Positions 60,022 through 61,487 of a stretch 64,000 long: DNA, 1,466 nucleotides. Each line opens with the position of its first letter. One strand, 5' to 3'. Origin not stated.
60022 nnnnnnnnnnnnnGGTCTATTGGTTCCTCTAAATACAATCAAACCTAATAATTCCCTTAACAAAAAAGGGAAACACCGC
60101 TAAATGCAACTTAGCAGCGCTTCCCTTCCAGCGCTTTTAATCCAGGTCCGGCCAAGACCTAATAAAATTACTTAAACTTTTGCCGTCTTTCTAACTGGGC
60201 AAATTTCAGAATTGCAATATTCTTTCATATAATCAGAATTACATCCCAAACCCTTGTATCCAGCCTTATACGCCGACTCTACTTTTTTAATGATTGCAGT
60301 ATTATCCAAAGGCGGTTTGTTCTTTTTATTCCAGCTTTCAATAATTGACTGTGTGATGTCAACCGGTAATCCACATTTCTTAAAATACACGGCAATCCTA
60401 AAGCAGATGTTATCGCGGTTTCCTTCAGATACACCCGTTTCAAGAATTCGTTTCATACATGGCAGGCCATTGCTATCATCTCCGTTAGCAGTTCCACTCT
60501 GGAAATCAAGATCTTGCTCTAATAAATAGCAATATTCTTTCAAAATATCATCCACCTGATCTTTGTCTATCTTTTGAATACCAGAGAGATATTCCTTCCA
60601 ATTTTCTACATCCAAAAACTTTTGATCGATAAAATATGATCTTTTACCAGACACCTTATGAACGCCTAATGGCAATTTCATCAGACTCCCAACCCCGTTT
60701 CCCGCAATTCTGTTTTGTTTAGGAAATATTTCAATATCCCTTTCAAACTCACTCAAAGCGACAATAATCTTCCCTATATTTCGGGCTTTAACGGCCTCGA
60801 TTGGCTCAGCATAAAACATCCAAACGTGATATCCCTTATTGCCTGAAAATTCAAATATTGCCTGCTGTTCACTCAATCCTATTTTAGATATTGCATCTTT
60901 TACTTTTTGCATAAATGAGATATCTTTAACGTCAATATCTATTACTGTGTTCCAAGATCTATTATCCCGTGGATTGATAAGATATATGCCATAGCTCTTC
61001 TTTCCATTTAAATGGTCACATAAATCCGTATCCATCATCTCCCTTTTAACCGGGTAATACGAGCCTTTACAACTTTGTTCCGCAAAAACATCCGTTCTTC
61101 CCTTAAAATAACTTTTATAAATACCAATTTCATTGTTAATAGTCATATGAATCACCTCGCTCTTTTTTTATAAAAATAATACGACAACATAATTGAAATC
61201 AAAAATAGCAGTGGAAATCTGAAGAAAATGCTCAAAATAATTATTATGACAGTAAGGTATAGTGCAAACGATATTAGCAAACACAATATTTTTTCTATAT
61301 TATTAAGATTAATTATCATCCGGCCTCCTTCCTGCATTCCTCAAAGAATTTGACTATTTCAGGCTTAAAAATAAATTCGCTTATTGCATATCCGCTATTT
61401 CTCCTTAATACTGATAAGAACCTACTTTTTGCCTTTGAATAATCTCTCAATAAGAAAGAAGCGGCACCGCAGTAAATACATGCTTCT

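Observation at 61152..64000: Island cargo: Hsp70 + cytoplasmic vWA + J-like/PEGA membrane protein + TPR lipoprotein + mini-TM protein, a non-canonical chaperone-vWA module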

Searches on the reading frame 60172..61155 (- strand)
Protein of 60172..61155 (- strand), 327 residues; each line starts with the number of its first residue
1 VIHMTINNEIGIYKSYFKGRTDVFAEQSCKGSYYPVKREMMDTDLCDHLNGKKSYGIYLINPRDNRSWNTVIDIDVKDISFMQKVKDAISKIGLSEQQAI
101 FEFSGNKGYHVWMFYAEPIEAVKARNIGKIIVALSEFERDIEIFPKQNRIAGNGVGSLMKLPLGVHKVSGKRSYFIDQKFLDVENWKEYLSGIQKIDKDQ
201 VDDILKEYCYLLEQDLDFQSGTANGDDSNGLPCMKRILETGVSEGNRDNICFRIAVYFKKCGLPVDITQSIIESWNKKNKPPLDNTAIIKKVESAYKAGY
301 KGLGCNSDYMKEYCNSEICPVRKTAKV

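Call 7: search_protein_families(library=pfam, proteins=[window:60172-61155:-], max_evalue=0.1)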
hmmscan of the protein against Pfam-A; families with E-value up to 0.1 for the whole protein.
window:60172-61155:- (327 aa): 5 families
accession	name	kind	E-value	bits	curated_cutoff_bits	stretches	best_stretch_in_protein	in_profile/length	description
PF22548.2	AEP-TOTE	-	1.9e-37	129.5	27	1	9-203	2-229/230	TOTE conflict system, Archaeo-Eukaryotic Primase domain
PF08708.16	PriCT_1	-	2.2e-07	30.8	21.1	1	239-298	5-64/67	Primase C terminal 1 (PriCT-1)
PF04104.19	DNA_primase_lrg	-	0.011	15.5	22.4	1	232-307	110-190/266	Eukaryotic and archaeal DNA primase, large subunit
PF23219.2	LAMB1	-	0.058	13.6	26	0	125-153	111-139/155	LAMB1-4 helical domain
PF01896.25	DNA_primase_S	-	0.093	13.5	26.8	0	98-134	43-80/163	DNA primase small subunit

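Call 9: search_protein_families(library=padloc, proteins=[window:60172-61155:-], max_evalue=0.1)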
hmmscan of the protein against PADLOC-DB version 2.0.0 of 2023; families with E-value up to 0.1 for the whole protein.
window:60172-61155:- (327 aa): 4 families
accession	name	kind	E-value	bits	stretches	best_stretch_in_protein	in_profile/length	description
PDLC01101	PrimPol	-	4.8e-37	125.8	1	16-201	136-334/490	adaptation polymerase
PDLC01465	PrimPol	-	2.8e-20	71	1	7-208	20-244/276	"CAS-I,CAS-II,CAS-III,CAS-IV,CAS-V,CAS-VI; associated"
PDLC03746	RT_UG10_large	-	1.7e-18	63.9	1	17-179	13-185/1688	DRT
PDLC03747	RT_UG10_small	-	7.3e-16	56.1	1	20-204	19-220/824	DRT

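Call 38: search_protein_families(library=pfam, proteins=[L019:984-1364:+, L019:1543-2145:+, L019:2226-2735:+, L019:3164-3583:+, L019:3583-5676:+, L019:5673-6281:+, L019:8533-9171:+, L019:9137-9688:+, L019:9688-10722:+, L019:6293-7822:+], max_evalue=0.05)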
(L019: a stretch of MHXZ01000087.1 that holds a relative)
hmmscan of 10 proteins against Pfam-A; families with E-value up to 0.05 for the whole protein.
L019:984-1364:+ (126 aa): 0 families

L019:1543-2145:+ (200 aa): 1 family
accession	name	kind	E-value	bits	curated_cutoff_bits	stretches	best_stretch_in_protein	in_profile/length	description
PF08281.18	Sigma70_r4_2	-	0.012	15.7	25.7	1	157-188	23-54/54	Sigma-70, region 4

L019:2226-2735:+ (169 aa): 0 families

L019:3164-3583:+ (139 aa): 3 families
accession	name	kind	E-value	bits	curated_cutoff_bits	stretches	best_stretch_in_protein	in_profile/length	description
PF01363.27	FYVE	-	2e-05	25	27.8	1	68-123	6-64/67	FYVE zinc finger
PF21344.3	Zn_ribbon_LysW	-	0.014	15.5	27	1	96-120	3-27/46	Alpha-aminoadipate carrier protein LysW-like, globular domain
PF01485.27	IBR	-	0.046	14.2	24.3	1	68-102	16-58/65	IBR domain, a half RING-finger domain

L019:3583-5676:+ (697 aa): 2 families
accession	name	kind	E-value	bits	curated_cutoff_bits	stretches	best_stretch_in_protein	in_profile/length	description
PF25213.1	HVO_A0261_N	-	0.011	16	35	1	492-543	4-54/86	HVO_A0261 N-terminal domain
PF09339.16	HTH_IclR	-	0.013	15.6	22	1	503-543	7-48/52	IclR helix-turn-helix domain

L019:5673-6281:+ (202 aa): 1 family
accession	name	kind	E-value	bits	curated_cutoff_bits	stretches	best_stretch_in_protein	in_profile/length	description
PF01025.24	GrpE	-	4.2e-10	40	25.8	1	46-191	19-163/165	GrpE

L019:8533-9171:+ (212 aa): 0 families

L019:9137-9688:+ (183 aa): 8 families
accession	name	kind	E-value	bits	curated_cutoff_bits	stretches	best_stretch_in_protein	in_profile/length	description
PF07719.23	TPR_2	-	1.6e-05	25.1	27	1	131-156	2-27/34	Tetratricopeptide repeat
PF18768.7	RNPP_C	-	1.6e-05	24.9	26.5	1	80-147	103-171/213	RNPP family C-terminal domain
PF00515.34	TPR_1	-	0.00048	20.3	27.8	1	131-156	2-27/34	Tetratricopeptide repeat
PF13424.12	TPR_12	-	0.00089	19.8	30.1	1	107-159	17-74/77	Tetratricopeptide repeat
PF13374.12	TPR_10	-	0.00097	19.5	27.5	1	132-156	4-28/42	Tetratricopeptide repeat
PF19529.4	DUF6057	-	0.0084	15.5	29.8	0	130-153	342-365/569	Family of unknown function (DUF6057)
PF13174.12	TPR_6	-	0.013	16.6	26.3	0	131-156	1-26/33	Tetratricopeptide repeat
PF07720.18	TPR_3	-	0.03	14.9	20.7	0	136-157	7-28/34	Tetratricopeptide repeat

L019:9688-10722:+ (344 aa): 2 families
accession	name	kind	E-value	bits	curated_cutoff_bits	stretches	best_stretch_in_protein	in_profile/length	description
PF01896.25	DNA_primase_S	-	0.00036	21.4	26.8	1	70-122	1-63/163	DNA primase small subunit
PF21686.3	LigD_Prim-Pol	-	0.015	15.3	27.4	1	68-145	103-176/254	LigD, primase-polymerase domain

L019:6293-7822:+ (509 aa): 4 families
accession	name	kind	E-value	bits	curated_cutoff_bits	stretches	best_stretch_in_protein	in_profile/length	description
PF00012.26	HSP70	-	6.6e-77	259.5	20.6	1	7-502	2-501/599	Hsp70 protein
PF06723.19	MreB_Mbl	-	4.7e-16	59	27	1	5-354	2-318/327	MreB/Mbl protein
PF08841.16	DDR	-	2.8e-05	23.8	24.6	1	170-332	130-297/328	Diol dehydratase reactivase ATPase-like domain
PF22128.2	Alp7A_like_C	-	0.048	13.9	22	0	175-192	2-19/156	Alp7A C-terminal domain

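Call 39: search_protein_families(library=pfam, proteins=[L017:4791-5825:+, L017:6390-7745:+, L017:4538-4840:+, L017:8817-9230:+], max_evalue=0.05)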
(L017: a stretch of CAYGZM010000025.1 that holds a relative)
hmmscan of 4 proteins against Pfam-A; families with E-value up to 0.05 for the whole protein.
L017:4791-5825:+ (344 aa): 3 families
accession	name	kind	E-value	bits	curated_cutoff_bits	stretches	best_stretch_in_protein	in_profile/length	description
PF13672.11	PP2C_2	-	7.8e-15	55.4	24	1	55-249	25-194/209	Protein phosphatase 2C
PF00481.26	PP2C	-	2.4e-14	54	20.3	2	71-173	39-141/255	Protein phosphatase 2C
PF07228.17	SpoIIE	-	2.9e-08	34.3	25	1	192-278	95-189/192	Stage II sporulation protein E (SpoIIE)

L017:6390-7745:+ (451 aa): 14 families
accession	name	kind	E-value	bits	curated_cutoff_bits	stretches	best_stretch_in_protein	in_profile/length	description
PF00069.31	Pkinase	-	3e-36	125.6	31.7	1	33-276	1-243/263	Protein kinase domain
PF07714.23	PK_Tyr_Ser-Thr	-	9.4e-24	84.5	23.1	1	37-257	5-229/258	Protein tyrosine and serine/threonine kinase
PF01636.29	APH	-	1.9e-08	34.8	23.2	2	73-150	37-109/239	Phosphotransferase enzyme family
PF00498.31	FHA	-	3.2e-06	27.9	20.7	1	387-439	10-64/67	FHA domain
PF03109.22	ABC1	-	1e-05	25.2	22.9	1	87-193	124-228/244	ABC1 atypical kinase-like domain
PF12773.13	DZR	-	3e-05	24.5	27.3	1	304-352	1-45/45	Double zinc ribbon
PF18912.6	DZR_2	-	5.6e-05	23.3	27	2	300-351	7-55/56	Double zinc ribbon domain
PF17667.7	Pkinase_fungal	-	9.2e-05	21.8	24.1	1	138-210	292-373/387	Fungal protein kinase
PF16697.10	Yop-YscD_cpl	-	0.0053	17.4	33.2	1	366-428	4-69/94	Inner membrane component of T3SS, cytoplasmic domain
PF13240.11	Zn_Ribbon_1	-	0.0065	16.7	25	1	303-325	1-23/23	zinc-ribbon domain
PF24463.1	DUF7577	-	0.012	15.7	28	1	301-325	2-26/27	Domain of unknown function (DUF7577)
PF06293.20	Kdo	-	0.024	14.5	21.3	1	105-180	91-170/207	Lipopolysaccharide kinase (Kdo/WaaP) family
PF01163.29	RIO1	-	0.034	14.2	22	0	95-176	74-148/187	RIO domain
PF17032.10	Zn_ribbon_15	-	0.04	15.1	28.9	1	301-322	52-73/73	zinc-ribbon family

L017:4538-4840:+ (100 aa): 0 families

L017:8817-9230:+ (137 aa): 1 family
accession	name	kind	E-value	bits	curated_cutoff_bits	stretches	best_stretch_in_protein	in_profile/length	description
PF01730.21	UreF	-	0.047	14.4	23.3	0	66-91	55-80/151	UreF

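Call 50: search_protein_families(library=padloc, proteins=[L017:4791-5825:+, L017:6390-7745:+, L017:7758-8594:+, L017:1991-3331:+, L019:3583-5676:+, L019:7842-8582:+], max_evalue=0.1)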
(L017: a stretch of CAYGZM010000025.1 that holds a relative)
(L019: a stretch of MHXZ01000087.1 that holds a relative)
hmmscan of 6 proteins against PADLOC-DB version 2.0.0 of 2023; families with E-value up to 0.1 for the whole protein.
L017:4791-5825:+ (344 aa): 1 family
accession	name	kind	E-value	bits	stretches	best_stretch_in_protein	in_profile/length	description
PDLC04518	PDC-M21C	-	0.00089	16.5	1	55-230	31-186/243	-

L017:6390-7745:+ (451 aa): 35 families (the best 25 are shown)
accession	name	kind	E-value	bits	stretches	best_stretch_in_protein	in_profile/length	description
PDLC04042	PD-T4-6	-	1.4e-64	216.5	1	26-295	4-273/292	-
PDLC04060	PD-T4-6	-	3.6e-62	208.9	1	25-291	2-266/486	-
PDLC04053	PD-T4-6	-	1.3e-60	203.5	1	30-295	8-272/311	-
PDLC04043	PD-T4-6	-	1.3e-59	200.4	1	31-296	15-279/452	-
PDLC04061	PD-T4-6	-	1.4e-58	197.6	1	24-316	9-301/510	-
PDLC04047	PD-T4-6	-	2.8e-56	189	1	24-292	3-270/327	-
PDLC04054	PD-T4-6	-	3.6e-56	189.1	1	29-313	8-296/347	-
PDLC04039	PD-T4-6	-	8.8e-55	184.5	1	24-292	8-273/458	-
PDLC04057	PD-T4-6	-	1.2e-53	180.7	1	25-292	2-268/443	-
PDLC04048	PD-T4-6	-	2.5e-49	166.6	1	24-293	3-271/354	-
PDLC04138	mad6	-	5.4e-49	165.7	1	26-289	46-308/659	mads_6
PDLC04041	PD-T4-6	-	3.6e-48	162.9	1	31-300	28-299/443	-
PDLC04052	PD-T4-6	-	2e-45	153.9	1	29-306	7-292/496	-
PDLC04040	PD-T4-6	-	3.5e-42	142.8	1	39-292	2-263/547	-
PDLC01088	C3a189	-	2.4e-39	133.5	1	39-293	5-260/840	kinase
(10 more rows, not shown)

L017:7758-8594:+ (278 aa): 1 family
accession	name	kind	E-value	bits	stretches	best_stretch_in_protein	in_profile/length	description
PDLC00275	PtuA1|PtuA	-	0.0037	14.6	1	196-247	259-309/348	AAA ATPase domain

L017:1991-3331:+ (446 aa): 11 families
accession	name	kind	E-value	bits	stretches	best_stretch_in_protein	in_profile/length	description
PDLC04140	mad8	-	2.4e-11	41.7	1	98-396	26-258/314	mads_8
PDLC02806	SspH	-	0.00024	16.7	1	90-146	1529-1583/1766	SspH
PDLC04103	HerA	-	0.0024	14.3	1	58-152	130-218/579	-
PDLC02793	SspF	-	0.0055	13.2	1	96-133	49-86/600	SspF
PDLC02684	DndH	-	0.0075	11.8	1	100-148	1368-1417/1715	DndH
PDLC02217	RdrA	-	0.02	11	1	97-142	69-116/850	-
PDLC00289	PtuA1|PtuA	-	0.021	11.9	1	101-130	29-59/404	AAA ATPase domain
PDLC00268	PtuA1|PtuA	-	0.025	12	1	94-128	22-54/411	AAA ATPase domain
PDLC00125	GajB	-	0.037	10.8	1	99-138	18-54/669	UrvD helicase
PDLC02796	SspF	-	0.043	10.8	1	95-125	44-74/525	SspF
PDLC02804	SspH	-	0.049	9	1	101-146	1335-1378/1561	SspH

L019:3583-5676:+ (697 aa): 3 families
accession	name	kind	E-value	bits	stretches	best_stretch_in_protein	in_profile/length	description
PDLC04140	mad8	-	2e-11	42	1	116-430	28-289/314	mads_8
PDLC01879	CARF3--CARF_TM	-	0.0012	16.6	1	496-571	153-218/222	-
PDLC01848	CARF3--CARF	-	0.037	11.7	1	497-546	135-182/197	-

L019:7842-8582:+ (246 aa): 0 families

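Call 51: search_protein_families(library=ncbifam, proteins=[L019:3583-5676:+, window:60172-61155:-], max_evalue=0.01)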
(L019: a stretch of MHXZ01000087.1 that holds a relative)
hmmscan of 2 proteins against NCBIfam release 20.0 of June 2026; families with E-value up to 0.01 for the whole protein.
L019:3583-5676:+ (697 aa): 2 families
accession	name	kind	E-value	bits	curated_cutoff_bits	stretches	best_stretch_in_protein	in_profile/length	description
NF041017.1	DNA_import_CedB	equivalog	0.00038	19.2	700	1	109-387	268-530/590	DNA import protein CedB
NF040939.2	trans_reg_lrs14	equivalog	0.0076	16.3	90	0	497-554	19-77/103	Lrs14 family HTH-type transcriptional regulator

window:60172-61155:- (327 aa): 1 family
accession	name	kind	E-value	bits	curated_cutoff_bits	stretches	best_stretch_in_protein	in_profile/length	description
NF040561.1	PrimPol_Msp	equivalog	6.2e-52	176.8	200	1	8-207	123-344/515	CRISPR-associated primase-polymerase type A1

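Call 88: search_protein_families(library=phrogs, proteins=[L019:3583-5676:+, window:60172-61155:-], max_evalue=0.001)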
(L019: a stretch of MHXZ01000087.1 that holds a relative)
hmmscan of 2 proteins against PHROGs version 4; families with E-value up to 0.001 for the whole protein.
L019:3583-5676:+ (697 aa): 0 families

window:60172-61155:- (327 aa): 3 families
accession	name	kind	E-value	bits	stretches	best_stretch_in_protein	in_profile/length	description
phrog_5362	-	DNA, RNA and nucleotide metabolism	1.4e-25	91.2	3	17-85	15-83/280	DNA primase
phrog_21866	-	DNA, RNA and nucleotide metabolism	3.2e-20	74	1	30-323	34-328/538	primase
phrog_695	-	DNA, RNA and nucleotide metabolism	2.4e-05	24.3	1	70-302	70-271/704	DNA polymerase/primase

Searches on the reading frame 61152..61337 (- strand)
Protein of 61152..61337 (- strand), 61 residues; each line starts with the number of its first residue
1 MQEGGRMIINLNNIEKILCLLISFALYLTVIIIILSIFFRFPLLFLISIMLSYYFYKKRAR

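Call 7: search_protein_families(library=pfam, proteins=[window:61152-61337:-], max_evalue=0.1)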
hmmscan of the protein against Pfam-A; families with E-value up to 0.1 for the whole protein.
window:61152-61337:- (61 aa): 1 family
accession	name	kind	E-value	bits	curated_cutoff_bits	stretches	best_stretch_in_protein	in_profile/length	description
PF10110.14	GPDPase_memb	-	0.0073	15.5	29.6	1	1-52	42-95/321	Membrane domain of glycerophosphoryl diester phosphodiesterase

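Call 9: search_protein_families(library=padloc, proteins=[window:61152-61337:-], max_evalue=0.1)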
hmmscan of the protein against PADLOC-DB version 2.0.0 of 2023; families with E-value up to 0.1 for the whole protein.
window:61152-61337:- (61 aa): 0 families

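Call 88: search_protein_families(library=phrogs, proteins=[window:61152-61337:-], max_evalue=0.001)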
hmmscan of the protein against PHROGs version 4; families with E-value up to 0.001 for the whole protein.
window:61152-61337:- (61 aa): 0 families
